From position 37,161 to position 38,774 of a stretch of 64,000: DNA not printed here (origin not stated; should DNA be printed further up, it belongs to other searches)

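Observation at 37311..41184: Convergent serpin and membrane-anchored clostripain (C11) gene pair; serpin has predicted P1 Lys matching C11 specificity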

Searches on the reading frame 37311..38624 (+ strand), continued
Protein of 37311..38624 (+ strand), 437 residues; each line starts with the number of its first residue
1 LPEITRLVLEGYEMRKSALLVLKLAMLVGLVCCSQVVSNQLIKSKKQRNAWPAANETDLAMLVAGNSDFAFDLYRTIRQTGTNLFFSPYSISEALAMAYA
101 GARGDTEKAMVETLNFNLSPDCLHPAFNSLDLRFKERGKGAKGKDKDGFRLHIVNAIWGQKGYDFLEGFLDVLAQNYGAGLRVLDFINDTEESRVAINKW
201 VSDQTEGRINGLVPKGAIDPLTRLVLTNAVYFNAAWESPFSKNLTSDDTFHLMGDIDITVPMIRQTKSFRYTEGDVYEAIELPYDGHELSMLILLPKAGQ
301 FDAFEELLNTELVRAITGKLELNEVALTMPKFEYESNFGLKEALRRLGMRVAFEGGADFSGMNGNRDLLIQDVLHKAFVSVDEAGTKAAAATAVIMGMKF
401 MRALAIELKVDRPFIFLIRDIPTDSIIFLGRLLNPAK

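Call 10: find_homologous_proteins(query=window:37350-38624:+, max_evalue=1e-30)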
Query window:37350-38624:+ (424 aa): 8000 proteins with E <= 1e-30 among 8000 candidates; the best 120 are listed.
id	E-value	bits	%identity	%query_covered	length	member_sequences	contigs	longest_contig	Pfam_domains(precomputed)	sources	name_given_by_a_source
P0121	1.8e-280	947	100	100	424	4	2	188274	PF00079.26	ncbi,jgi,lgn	-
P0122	1.6e-226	770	82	98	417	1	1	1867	PF00079.26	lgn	-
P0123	3.7e-225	765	80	100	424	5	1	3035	PF00079.26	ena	-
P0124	1.4e-203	694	74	100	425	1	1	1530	PF00079.26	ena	-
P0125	2.3e-203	693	77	95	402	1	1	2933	PF00079.26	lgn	-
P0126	2.8e-200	683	76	95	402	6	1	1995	PF00079.26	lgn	-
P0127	8.7e-199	678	76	95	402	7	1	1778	PF00079.26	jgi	jgi:serpin B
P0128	3.3e-196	670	71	100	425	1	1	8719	PF00079.26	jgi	jgi:serpin B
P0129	1.6e-195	668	71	100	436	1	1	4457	PF00079.26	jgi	jgi:serpin B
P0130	3.2e-195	667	71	100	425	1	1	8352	PF00079.26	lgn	-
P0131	9.0e-195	665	71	100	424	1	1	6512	PF00079.26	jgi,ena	-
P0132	3.7e-194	663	70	100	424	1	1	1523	PF00079.26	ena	-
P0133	4.7e-193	660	69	100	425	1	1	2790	PF00079.26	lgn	-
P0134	4.6e-192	656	70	100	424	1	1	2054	PF00079.26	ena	-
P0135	1.2e-191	655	70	100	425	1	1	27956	PF00079.26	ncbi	ncbi:serpin family protein [Chloroflexota bacterium]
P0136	4.5e-191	653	70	100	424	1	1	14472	PF00079.26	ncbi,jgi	-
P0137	5.7e-191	653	70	100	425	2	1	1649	PF00079.26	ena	-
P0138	7.3e-189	646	70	96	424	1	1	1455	PF00079.26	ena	-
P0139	1.5e-188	645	68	100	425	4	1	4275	PF00079.26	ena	-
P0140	3.6e-188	643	67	100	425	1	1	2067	PF00079.26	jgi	-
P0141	3.6e-188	643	67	100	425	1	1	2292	PF00079.26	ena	-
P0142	4.6e-188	643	68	100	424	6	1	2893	PF00079.26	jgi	jgi:serpin B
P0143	4.8e-188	643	56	93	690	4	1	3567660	PF00079.26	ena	-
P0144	5.3e-188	643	70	100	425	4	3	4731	PF00079.26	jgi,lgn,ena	-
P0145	1.2e-187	642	69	100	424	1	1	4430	PF00079.26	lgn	-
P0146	7.2e-187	639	68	100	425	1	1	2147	PF00079.26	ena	-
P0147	1.2e-186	638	66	100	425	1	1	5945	PF00079.26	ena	-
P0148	2.1e-186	638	68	100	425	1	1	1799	PF00079.26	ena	-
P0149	3.6e-186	637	67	100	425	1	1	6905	PF00079.26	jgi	jgi:serpin B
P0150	6.8e-186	636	68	100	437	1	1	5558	PF00079.26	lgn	-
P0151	8.0e-186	636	68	100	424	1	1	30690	PF00079.26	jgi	jgi:serpin B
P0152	1.1e-185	635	68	100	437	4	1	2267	PF00079.26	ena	-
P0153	1.6e-184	631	66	100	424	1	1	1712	PF00079.26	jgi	jgi:serpin B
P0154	2.1e-184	631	68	95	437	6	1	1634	PF00079.26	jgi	-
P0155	3.5e-184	630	67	100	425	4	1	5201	PF00079.26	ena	-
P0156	1.4e-183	628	67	100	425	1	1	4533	PF00079.26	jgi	jgi:serpin B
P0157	2.7e-183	627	66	100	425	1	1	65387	PF00079.26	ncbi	ncbi:MAG: serpin family protein [Chloroflexota bacterium]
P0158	5.0e-182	623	68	95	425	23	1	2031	PF00079.26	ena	-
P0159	5.2e-182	623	68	97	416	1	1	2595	PF00079.26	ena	-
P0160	9.2e-182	622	66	100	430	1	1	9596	PF00079.26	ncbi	-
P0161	6.0e-181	620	66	100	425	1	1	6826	PF00079.26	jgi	jgi:serpin B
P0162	7.1e-181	619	66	100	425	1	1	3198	PF00079.26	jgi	jgi:serpin B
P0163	1.4e-180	618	65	100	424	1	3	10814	PF00079.26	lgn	-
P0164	1.7e-180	618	65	100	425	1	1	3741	PF00079.26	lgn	-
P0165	2.0e-180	618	66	100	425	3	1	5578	PF00079.26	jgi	jgi:serpin B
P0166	2.3e-179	614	65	100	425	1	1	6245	PF00079.26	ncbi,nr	ncbi:MAG: serpin family protein [Dehalococcoidia bacterium]|nr:serpin family protein [Dehalococcoidi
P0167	2.3e-179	614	66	100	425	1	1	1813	PF00079.26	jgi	-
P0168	3.7e-179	614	65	100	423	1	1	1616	PF00079.26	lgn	-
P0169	4.1e-179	614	68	96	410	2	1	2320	PF00079.26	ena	-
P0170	4.3e-179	614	66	100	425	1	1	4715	PF00079.26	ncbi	-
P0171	1.5e-178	612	66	100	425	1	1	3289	PF00079.26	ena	-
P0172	1.5e-178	612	66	100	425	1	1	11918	PF00079.26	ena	-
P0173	2.0e-178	611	69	93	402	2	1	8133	PF00079.26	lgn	-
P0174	2.2e-178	611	64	100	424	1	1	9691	PF00079.26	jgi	jgi:serpin B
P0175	5.6e-178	610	64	100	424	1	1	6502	PF00079.26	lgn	-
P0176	2.2e-177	608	66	100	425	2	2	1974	PF00079.26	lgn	-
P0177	2.5e-177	608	64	99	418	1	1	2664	PF00079.26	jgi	jgi:serpin B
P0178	3.2e-177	607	66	100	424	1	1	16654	PF00079.26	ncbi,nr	ncbi:MAG: serpin family protein [Dehalococcoidales bacterium]|nr:serpin family protein [Dehalococcoi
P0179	3.5e-177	607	65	100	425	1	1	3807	PF00079.26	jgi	jgi:serpin B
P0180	6.5e-177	606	64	100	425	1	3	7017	PF00079.26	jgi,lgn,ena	-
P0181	8.0e-177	606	65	100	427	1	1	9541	PF00079.26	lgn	-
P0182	8.7e-177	606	64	100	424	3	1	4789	PF00079.26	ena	-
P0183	1.6e-176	605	64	100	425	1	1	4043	PF00079.26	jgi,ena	-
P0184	2.0e-176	605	65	100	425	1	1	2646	PF00079.26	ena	-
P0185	4.4e-176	604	67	100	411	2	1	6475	PF00079.26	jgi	-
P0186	4.9e-176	603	65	100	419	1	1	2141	PF00079.26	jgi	jgi:serpin B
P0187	1.0e-175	602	64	100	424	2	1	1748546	PF00079.26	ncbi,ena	-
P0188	2.0e-175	601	64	100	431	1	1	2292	PF00079.26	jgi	-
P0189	2.4e-175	601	62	100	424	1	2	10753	PF00079.26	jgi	jgi:serpin B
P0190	3.6e-175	601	63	100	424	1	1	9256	PF00079.26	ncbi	-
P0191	5.5e-175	600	64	98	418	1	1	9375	PF00079.26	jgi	jgi:serpin B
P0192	7.5e-175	600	64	100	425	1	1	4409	PF00079.26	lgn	-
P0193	8.9e-175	599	64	97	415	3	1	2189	PF00079.26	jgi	jgi:serpin B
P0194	9.9e-175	599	66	96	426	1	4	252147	PF00079.26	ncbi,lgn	-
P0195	1.0e-174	599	63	100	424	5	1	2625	PF00079.26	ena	-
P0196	1.1e-174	599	64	100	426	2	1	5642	PF00079.26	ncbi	-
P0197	1.2e-174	599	62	100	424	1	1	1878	PF00079.26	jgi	jgi:serpin B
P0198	1.3e-174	599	63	100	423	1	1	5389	PF00079.26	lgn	-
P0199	1.3e-174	599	63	100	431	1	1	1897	PF00079.26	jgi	jgi:serpin B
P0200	1.4e-174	599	64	100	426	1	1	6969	PF00079.26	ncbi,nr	ncbi:MAG: serpin family protein [Chloroflexi bacterium]|nr:serpin family protein [Chloroflexota bact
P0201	3.3e-174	598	63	100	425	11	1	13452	PF00079.26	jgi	-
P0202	3.4e-174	597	65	100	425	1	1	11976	PF00079.26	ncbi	-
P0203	4.3e-174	597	63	99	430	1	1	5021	PF00079.26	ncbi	-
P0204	7.8e-174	596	64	100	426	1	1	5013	PF00079.26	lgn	-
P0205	7.9e-174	596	64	100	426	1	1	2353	PF00079.26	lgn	-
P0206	8.3e-174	596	63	99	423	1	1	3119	PF00079.26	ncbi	-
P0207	1.1e-173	596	63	99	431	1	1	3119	PF00079.26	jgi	-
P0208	1.2e-173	596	67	93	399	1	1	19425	PF00079.26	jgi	jgi:serpin B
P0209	1.2e-173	596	65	100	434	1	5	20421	PF00079.26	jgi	jgi:serpin B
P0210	1.8e-173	595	71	90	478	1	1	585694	PF00079.26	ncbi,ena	-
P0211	2.4e-173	595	63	99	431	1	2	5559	PF00079.26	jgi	-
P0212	3.4e-173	594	63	100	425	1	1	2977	PF00079.26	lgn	-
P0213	4.1e-173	594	63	100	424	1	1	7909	PF00079.26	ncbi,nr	ncbi:MAG: serpin family protein [Nitrososphaerota archaeon]|nr:serpin family protein [Nitrososphaero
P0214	4.2e-173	594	62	100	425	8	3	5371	PF00079.26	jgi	jgi:serpin B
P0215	4.7e-173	594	64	100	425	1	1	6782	PF00079.26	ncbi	ncbi:hypothetical protein ES707_19448 [subsurface metagenome]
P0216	5.0e-173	594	63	100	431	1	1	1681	PF00079.26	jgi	-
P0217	5.7e-173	593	63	99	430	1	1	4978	PF00079.26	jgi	-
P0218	6.6e-173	593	63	100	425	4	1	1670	PF00079.26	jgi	-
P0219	7.5e-173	593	63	99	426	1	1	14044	PF00079.26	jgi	jgi:serpin B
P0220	7.9e-173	593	63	99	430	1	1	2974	PF00079.26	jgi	-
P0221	8.8e-173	593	63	100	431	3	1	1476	PF00079.26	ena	-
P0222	1.1e-172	593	62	100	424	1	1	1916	PF00079.26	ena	-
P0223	1.4e-172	592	71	88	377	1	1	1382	PF00079.26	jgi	jgi:serpin B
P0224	1.4e-172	592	64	97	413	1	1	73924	PF00079.26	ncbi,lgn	-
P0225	2.1e-172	592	64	98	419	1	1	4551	PF00079.26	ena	-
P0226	2.3e-172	591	63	99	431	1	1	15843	PF00079.26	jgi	-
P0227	2.6e-172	591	63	100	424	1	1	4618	PF00079.26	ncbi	-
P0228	3.3e-172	591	64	100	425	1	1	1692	PF00079.26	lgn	-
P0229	4.4e-172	590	63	99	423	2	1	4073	PF00079.26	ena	-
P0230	4.4e-172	590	63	100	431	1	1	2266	PF00079.26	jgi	-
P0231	4.8e-172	590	62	100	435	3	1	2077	PF00079.26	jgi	jgi:serpin B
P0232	5.3e-172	590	64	99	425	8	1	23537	PF00079.26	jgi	jgi:serpin B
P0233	7.5e-172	590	63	100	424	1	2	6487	PF00079.26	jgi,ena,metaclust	metaclust:\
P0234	7.6e-172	590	62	100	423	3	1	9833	PF00079.26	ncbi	-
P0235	8.3e-172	590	62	100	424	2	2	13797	PF00079.26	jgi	-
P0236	8.3e-172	590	64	100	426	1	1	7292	PF00079.26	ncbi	-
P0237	9.6e-172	589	65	99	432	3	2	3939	PF00079.26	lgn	-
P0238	1.1e-171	589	62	100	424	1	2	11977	PF00079.26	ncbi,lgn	-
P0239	1.4e-171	589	63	100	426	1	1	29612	PF00079.26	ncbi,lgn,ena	-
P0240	1.6e-171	589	62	100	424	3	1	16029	PF00079.26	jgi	-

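Call 14: find_related_loci(query=window:37350-38624:+, collection=metagenome_contigs, flank=8000)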
Query window:37350-38624:+ (424 aa) in metagenome_contigs; peptide patterns used: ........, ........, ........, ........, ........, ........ (x = any residue, [..] = any of these).
177 stretches matched a pattern; 90 encode a relative of the query (tblastn E <= 1e-3); the best 80 are kept; 80 distinct loci.
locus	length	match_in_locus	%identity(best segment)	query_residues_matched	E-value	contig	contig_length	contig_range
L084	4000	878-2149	80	1-424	0e+0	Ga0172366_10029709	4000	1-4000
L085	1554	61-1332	70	1-424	0e+0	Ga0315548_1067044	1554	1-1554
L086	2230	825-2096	70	1-424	0e+0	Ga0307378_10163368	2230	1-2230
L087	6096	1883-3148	71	1-422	0e+0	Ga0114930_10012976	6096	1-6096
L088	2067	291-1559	67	1-423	0e+0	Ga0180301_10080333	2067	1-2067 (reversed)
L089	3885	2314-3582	70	1-423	0e+0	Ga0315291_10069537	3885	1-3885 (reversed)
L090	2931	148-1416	70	1-423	0e+0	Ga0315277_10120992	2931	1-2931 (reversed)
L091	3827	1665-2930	68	1-422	0e+0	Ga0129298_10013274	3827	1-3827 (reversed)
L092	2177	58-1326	68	1-423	0e+0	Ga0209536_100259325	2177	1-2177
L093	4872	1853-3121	67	1-423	0e+0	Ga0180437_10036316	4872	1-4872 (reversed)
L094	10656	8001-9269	64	1-423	0e+0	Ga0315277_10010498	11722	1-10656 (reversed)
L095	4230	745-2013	64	1-423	0e+0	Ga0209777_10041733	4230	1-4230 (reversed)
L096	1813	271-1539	66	1-423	0e+0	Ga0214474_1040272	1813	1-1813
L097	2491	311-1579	63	1-423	0e+0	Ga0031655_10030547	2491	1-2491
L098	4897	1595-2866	66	1-424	0e+0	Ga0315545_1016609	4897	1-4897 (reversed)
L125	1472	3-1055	62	74-424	3e-148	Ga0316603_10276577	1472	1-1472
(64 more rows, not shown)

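Call 19: find_encoding_contigs(protein=P0210, flank=8000, max_places=3)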
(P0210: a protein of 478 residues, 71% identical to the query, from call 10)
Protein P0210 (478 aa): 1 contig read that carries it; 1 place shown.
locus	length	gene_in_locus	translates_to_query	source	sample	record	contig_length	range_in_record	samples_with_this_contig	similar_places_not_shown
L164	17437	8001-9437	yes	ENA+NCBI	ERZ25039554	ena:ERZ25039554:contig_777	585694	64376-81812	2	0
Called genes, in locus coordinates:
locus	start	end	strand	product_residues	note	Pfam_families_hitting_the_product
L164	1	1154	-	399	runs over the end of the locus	PF07690:MFS_1, PF12832:MFS_1_like (weak), PF07690:MFS_1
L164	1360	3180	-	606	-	PF00664:ABC_membrane, PF00005:ABC_tran, PF13304:AAA_21 (faint)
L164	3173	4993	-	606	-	PF00664:ABC_membrane, PF00005:ABC_tran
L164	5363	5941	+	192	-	PF00486:Trans_reg_C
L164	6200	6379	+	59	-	PF07411:DUF1508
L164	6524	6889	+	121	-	PF11075:DUF2780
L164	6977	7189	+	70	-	PF10122:Zn_ribbon_Com (weak)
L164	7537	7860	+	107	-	-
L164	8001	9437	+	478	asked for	PF00079:Serpin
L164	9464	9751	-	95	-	-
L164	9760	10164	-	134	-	-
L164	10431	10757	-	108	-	-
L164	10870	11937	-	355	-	PF03415:Peptidase_C11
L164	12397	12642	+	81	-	PF08734:GYD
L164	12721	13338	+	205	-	PF13548:DUF4126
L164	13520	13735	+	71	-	-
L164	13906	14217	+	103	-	-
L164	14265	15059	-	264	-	PF13367:PrsW-protease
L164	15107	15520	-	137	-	PF13026:DUF3887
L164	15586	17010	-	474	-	PF08448:PAS_4, PF07730:HisKA_3, PF02518:HATPase_c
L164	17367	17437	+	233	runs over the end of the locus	PF13577:SnoaL_4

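Call 20: find_encoding_contigs(protein=P0208, flank=8000, max_places=3)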
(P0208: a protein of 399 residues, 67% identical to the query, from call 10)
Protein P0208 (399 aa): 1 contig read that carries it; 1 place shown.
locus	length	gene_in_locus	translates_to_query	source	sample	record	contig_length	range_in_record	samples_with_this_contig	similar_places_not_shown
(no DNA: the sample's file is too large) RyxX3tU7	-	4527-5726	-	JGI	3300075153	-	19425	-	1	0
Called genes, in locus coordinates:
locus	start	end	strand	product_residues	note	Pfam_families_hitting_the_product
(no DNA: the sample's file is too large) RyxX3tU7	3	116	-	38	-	?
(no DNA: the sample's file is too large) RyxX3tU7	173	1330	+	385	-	PF06050:HGD-D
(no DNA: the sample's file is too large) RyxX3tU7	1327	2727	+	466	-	PF06050:HGD-D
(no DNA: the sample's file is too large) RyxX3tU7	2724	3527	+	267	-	PF01869:BcrAD_BadFG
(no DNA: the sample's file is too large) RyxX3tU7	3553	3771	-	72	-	PF07311:Dodecin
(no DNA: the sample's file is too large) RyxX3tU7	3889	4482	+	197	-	PF13548:DUF4126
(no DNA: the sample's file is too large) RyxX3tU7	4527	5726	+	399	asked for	PF00079:Serpin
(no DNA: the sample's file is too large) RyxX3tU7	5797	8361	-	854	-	PF03415:Peptidase_C11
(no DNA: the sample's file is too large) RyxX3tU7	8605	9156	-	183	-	PF08279:HTH_11 (faint), PF12802:MarR_2, PF01047:MarR, PF13601:HTH_34 (faint)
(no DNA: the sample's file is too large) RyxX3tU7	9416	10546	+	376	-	PF06050:HGD-D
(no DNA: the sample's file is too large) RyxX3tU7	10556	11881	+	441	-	PF06050:HGD-D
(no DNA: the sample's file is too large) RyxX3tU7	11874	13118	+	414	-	PF02515:CoA_transf_3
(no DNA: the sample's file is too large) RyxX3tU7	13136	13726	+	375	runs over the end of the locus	PF06050:HGD-D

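Call 21: find_encoding_contigs(protein=P0129, flank=8000, max_places=3)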
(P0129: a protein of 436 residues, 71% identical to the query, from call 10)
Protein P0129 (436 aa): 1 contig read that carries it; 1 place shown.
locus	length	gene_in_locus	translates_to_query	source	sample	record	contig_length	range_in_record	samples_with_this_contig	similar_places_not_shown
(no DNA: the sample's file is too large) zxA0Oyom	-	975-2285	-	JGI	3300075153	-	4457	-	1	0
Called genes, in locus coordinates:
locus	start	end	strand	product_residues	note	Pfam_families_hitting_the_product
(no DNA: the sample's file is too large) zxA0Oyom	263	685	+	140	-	PF07366:SnoaL, PF12680:SnoaL_2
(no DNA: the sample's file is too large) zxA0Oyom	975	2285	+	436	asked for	PF00079:Serpin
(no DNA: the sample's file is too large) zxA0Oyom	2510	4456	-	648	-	?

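Call 35: find_encoding_contigs(protein=P0125, flank=5000, max_places=3)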
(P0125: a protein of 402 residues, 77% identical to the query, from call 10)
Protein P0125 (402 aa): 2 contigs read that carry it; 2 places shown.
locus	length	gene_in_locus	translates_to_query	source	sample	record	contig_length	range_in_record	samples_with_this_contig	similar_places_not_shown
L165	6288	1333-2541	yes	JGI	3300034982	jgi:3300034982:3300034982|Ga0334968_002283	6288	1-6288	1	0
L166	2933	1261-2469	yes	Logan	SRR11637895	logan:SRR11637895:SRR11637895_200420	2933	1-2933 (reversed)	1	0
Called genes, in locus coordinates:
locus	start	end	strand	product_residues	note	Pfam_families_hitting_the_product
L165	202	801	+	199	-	PF13548:DUF4126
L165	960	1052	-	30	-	-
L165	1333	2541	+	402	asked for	PF00079:Serpin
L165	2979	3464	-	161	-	-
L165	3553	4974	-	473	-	-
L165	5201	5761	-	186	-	-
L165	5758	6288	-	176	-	?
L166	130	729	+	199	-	PF13548:DUF4126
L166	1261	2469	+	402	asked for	PF00079:Serpin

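Call 36: find_encoding_contigs(protein=P0126, flank=5000, max_places=3)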
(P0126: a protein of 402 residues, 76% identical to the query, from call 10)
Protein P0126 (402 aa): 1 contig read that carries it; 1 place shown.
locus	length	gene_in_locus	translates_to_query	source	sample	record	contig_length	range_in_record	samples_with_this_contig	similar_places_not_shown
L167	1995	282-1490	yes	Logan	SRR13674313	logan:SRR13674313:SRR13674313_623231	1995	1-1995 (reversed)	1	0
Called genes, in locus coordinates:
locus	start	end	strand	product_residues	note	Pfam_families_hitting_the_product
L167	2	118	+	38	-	?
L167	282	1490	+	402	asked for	PF00079:Serpin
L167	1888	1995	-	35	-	?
